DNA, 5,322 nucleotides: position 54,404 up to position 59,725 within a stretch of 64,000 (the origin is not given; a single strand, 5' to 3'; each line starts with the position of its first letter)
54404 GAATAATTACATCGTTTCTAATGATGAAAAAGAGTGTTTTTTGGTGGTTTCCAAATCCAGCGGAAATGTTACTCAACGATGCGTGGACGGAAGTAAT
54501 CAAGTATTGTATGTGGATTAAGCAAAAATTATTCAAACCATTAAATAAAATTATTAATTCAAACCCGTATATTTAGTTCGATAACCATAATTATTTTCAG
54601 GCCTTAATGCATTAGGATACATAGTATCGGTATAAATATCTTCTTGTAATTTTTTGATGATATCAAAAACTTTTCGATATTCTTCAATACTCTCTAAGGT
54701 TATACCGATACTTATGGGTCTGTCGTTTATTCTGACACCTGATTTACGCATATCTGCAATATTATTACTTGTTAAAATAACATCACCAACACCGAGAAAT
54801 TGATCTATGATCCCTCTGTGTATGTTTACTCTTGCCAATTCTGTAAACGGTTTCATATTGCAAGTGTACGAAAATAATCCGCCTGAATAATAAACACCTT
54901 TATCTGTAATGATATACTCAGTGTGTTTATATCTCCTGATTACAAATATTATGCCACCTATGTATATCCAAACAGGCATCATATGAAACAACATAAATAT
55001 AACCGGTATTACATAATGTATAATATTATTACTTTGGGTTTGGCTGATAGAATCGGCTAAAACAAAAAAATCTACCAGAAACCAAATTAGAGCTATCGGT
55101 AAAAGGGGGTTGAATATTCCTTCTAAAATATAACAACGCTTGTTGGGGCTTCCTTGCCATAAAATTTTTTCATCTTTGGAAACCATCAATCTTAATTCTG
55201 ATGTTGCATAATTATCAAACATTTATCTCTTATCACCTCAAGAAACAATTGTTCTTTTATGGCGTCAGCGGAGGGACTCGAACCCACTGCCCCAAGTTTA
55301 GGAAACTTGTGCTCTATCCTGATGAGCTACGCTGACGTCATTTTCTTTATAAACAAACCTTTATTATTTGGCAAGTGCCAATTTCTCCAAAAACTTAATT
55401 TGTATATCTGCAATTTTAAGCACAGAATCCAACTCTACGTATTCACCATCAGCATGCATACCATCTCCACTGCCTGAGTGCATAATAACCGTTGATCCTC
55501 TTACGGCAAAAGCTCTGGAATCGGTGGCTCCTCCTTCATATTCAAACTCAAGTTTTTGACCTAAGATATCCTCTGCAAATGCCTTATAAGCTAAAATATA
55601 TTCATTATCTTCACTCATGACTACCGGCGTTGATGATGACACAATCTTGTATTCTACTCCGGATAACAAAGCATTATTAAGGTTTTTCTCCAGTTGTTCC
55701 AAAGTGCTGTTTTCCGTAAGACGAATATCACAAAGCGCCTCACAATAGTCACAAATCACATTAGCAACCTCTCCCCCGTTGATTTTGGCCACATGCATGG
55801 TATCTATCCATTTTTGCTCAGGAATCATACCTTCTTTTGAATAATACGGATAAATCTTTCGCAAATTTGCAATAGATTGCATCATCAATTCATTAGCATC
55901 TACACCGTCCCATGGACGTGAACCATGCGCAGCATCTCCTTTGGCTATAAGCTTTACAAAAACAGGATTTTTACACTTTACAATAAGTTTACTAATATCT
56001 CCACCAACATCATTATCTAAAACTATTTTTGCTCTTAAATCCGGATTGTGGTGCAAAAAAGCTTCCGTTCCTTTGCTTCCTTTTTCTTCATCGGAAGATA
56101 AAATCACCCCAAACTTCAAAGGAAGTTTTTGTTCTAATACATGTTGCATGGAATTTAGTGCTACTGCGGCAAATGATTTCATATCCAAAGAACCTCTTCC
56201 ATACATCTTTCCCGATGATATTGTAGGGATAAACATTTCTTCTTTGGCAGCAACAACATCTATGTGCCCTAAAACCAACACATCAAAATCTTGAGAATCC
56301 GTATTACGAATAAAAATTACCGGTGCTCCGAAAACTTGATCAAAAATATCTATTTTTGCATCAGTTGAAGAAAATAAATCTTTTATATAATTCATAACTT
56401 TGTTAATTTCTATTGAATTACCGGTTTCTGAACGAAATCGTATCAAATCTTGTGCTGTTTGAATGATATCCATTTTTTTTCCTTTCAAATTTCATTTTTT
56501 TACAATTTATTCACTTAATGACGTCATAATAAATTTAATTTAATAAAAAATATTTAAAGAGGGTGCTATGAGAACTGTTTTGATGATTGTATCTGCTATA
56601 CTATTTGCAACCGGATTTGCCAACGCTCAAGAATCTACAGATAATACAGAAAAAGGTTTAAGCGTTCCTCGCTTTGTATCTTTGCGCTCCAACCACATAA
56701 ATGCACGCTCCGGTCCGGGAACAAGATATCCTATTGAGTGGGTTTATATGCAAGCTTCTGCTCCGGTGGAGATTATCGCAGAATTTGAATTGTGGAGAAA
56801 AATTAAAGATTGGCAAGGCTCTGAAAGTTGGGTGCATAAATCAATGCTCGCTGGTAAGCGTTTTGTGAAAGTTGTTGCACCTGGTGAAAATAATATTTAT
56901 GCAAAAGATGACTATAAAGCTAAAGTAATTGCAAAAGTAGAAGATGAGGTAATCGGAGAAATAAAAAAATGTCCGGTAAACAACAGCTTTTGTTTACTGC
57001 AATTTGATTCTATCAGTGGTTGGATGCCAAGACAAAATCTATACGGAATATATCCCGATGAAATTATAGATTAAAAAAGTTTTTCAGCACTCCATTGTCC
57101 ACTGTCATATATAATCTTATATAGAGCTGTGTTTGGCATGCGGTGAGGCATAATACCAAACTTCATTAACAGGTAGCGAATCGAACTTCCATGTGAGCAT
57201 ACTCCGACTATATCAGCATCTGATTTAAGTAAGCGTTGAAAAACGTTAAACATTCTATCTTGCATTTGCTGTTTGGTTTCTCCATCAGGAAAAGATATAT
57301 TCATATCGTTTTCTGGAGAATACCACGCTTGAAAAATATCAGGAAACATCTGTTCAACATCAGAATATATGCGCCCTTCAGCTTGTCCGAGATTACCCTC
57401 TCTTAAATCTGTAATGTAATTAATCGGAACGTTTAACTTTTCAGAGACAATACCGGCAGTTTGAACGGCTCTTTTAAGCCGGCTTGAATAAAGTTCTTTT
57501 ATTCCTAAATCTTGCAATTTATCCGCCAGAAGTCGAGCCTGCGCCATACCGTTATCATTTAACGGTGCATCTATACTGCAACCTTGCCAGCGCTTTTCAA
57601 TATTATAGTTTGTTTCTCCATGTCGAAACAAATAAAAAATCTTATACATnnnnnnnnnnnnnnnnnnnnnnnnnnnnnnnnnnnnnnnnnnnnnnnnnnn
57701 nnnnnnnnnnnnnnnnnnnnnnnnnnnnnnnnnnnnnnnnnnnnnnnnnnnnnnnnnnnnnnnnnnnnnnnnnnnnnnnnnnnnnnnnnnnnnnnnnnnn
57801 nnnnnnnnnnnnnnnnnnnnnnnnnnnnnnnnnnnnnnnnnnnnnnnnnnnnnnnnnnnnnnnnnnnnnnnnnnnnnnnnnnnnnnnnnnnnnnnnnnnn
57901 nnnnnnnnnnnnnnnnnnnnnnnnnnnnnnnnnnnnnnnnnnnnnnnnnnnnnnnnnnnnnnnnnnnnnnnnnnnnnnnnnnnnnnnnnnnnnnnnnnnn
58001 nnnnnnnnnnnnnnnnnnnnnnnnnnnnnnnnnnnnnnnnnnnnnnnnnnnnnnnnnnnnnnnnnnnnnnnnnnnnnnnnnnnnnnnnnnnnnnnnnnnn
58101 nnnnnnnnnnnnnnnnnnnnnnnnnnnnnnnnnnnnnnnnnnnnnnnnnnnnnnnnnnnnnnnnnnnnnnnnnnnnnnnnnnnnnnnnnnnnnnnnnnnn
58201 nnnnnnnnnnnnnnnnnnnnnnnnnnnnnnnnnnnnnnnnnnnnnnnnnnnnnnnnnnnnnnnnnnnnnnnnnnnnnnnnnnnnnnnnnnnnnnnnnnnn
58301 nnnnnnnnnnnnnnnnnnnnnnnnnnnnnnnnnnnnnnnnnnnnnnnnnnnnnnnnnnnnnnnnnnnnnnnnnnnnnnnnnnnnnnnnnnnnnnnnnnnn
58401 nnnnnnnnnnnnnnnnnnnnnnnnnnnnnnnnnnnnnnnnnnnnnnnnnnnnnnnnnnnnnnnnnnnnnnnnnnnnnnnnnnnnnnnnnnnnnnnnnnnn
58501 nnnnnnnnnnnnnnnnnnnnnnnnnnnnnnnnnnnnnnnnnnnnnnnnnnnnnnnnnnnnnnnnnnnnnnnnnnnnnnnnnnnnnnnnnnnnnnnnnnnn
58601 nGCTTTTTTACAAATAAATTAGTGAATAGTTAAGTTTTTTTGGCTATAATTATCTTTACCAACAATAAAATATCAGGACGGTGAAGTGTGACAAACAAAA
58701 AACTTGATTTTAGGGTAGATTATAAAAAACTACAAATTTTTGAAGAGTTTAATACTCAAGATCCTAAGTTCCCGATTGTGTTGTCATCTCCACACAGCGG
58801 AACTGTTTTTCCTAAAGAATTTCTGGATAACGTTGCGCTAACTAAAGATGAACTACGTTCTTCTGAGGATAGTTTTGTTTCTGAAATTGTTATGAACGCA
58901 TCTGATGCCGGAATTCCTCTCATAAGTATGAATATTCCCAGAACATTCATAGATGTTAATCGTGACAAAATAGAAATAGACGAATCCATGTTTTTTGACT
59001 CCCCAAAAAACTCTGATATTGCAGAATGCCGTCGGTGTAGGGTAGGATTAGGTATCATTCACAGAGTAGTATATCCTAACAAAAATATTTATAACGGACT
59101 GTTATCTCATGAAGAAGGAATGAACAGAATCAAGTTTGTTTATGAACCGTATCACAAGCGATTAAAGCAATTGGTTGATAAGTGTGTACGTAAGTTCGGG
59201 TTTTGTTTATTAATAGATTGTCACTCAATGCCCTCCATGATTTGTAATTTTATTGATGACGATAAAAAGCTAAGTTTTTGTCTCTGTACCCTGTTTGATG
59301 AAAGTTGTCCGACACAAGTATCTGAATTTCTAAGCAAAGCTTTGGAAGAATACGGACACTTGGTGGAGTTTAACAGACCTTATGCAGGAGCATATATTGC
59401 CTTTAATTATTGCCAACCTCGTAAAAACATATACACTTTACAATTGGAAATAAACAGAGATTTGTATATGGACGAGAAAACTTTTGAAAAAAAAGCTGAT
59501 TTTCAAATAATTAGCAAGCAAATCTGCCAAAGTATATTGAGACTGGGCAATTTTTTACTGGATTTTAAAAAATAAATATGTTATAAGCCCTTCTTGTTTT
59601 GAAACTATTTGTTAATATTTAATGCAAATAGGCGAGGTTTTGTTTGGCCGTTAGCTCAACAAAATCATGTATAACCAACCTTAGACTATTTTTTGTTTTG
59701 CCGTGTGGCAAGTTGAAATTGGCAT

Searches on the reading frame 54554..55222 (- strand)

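Call 15: search_protein_families(library=pfam, max_evalue=0.001, proteins=[window:54554-55222:-])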
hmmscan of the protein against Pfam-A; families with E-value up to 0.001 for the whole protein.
window:54554-55222:- (222 aa): 1 family
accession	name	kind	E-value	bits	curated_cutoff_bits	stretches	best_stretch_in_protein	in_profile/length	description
PF03703.20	bPH_2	-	3.9e-07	30.7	22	1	98-170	1-68/78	Bacterial PH domain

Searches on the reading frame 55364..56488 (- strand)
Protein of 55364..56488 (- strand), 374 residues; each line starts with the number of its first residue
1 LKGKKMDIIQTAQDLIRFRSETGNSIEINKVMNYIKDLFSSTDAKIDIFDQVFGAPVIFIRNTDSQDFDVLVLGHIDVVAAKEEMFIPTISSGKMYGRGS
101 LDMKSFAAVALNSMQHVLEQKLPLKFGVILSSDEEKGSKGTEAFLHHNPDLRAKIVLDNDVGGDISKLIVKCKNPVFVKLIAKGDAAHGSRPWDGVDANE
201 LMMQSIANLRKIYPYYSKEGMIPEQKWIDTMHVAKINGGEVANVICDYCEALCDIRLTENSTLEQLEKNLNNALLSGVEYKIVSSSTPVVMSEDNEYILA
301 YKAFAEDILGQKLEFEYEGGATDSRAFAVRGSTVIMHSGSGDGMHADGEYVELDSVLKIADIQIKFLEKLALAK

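Call 15: search_protein_families(library=pfam, max_evalue=0.001, proteins=[window:55364-56488:-])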
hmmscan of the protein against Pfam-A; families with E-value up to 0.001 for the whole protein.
window:55364-56488:- (374 aa): 3 families
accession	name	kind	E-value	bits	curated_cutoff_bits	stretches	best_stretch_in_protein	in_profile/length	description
PF01546.33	Peptidase_M20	-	2.6e-25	90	24.6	1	72-368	2-205/206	Peptidase family M20/M25/M40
PF07687.19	M20_dimer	-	1.4e-15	57.6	21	1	177-274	8-99/107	Peptidase dimerisation domain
PF04389.22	Peptidase_M28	-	0.00097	19.3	21.3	0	62-164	7-97/193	Peptidase family M28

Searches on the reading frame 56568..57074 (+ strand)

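Call 15: search_protein_families(library=pfam, max_evalue=0.001, proteins=[window:56568-57074:+])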
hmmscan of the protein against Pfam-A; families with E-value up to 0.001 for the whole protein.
window:56568-57074:+ (168 aa): 2 families
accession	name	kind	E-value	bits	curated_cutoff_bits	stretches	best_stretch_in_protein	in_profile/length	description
PF06347.19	SH3_4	-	6e-18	64.8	24.1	1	41-96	2-56/56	Bacterial SH3 domain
PF08239.17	SH3_3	-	3.4e-06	27.6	27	1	44-94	3-53/54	Bacterial SH3 domain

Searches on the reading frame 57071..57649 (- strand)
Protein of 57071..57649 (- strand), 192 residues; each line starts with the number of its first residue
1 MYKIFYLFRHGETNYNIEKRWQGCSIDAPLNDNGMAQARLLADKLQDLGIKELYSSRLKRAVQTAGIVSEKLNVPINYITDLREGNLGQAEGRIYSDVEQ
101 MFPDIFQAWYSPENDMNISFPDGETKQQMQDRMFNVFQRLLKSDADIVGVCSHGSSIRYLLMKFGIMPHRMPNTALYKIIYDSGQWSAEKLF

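Call 15: search_protein_families(library=pfam, max_evalue=0.001, proteins=[window:57071-57649:-])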
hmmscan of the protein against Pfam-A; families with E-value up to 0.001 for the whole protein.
window:57071-57649:- (192 aa): 1 family
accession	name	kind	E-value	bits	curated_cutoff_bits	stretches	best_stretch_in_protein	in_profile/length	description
PF00300.27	His_Phos_1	-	1.3e-43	149.3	21.7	1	5-190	1-190/194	Histidine phosphatase superfamily (branch 1)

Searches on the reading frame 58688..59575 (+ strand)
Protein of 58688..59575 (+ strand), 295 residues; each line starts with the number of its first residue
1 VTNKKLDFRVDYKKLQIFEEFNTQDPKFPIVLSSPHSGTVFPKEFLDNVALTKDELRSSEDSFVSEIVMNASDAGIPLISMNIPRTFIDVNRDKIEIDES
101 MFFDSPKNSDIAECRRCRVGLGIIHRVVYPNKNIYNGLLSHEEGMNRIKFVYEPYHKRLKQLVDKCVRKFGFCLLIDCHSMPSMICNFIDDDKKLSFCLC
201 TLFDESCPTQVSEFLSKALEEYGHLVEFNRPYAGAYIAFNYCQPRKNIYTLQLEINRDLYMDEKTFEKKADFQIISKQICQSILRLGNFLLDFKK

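Call 15: search_protein_families(library=pfam, max_evalue=0.001, proteins=[window:58688-59575:+])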
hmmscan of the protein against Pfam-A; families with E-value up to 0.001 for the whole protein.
window:58688-59575:+ (295 aa): 1 family
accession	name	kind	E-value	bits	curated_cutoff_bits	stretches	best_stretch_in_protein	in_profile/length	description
PF05013.17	FGase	-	2e-56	192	28.9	1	29-261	2-219/219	N-formylglutamate amidohydrolase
